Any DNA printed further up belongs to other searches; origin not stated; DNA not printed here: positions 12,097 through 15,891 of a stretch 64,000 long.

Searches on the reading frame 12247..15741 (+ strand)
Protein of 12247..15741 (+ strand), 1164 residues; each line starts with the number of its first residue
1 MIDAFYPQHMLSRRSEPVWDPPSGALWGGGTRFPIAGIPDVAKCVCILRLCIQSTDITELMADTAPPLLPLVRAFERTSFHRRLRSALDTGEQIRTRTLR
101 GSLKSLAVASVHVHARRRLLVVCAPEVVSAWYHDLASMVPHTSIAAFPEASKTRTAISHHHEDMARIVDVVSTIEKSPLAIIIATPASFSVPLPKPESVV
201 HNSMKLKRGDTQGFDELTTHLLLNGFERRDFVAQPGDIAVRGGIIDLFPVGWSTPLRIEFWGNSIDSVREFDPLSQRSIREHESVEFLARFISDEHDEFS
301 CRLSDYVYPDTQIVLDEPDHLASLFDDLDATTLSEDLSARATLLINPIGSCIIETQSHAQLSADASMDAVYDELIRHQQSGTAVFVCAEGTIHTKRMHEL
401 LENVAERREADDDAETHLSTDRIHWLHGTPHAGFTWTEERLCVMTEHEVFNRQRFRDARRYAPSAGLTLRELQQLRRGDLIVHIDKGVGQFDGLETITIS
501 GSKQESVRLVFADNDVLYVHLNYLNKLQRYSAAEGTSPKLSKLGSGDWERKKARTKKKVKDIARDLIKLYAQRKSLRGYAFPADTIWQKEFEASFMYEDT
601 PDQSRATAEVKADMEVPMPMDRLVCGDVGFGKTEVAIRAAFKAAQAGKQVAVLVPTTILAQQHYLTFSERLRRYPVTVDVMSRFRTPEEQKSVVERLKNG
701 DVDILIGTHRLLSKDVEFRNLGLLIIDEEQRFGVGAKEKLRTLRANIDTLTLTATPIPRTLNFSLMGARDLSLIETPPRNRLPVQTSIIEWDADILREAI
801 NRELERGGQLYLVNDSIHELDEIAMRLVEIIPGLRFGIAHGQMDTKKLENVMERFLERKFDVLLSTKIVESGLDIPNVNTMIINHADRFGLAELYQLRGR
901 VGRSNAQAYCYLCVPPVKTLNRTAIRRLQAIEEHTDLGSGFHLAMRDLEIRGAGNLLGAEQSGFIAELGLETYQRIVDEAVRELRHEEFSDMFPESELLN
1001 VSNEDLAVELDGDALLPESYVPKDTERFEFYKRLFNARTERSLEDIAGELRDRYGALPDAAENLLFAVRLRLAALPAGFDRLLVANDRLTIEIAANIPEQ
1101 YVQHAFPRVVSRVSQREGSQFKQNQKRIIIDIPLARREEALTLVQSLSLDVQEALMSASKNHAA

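Call 41: search_protein_families(library=pfam, proteins=[window:12247-15741:+], max_evalue=0.001)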
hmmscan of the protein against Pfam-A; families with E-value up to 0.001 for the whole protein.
window:12247-15741:+ (1164 aa): 6 families
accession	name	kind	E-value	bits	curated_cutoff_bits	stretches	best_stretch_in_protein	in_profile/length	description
PF00270.35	DEAD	-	5.3e-24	85.3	26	1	600-760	1-163/167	DEAD/DEAH box helicase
PF00271.37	Helicase_C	-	1.1e-22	80.8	23.5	1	796-904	6-109/110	Helicase conserved C-terminal domain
PF03461.20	TRCF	-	4.6e-21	75.4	25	1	1011-1100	2-91/95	TRCF domain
PF17757.6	UvrB_inter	-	1.6e-20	73.5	22.9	1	205-287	2-85/91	UvrB interaction domain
PF02559.22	CarD_TRCF_RID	-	1.6e-13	50.9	23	1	475-531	1-57/57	CarD-like/TRCF RID domain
PF04851.21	ResIII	-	2.5e-08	34.4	22.5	1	603-756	8-162/164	Type III restriction enzyme, res subunit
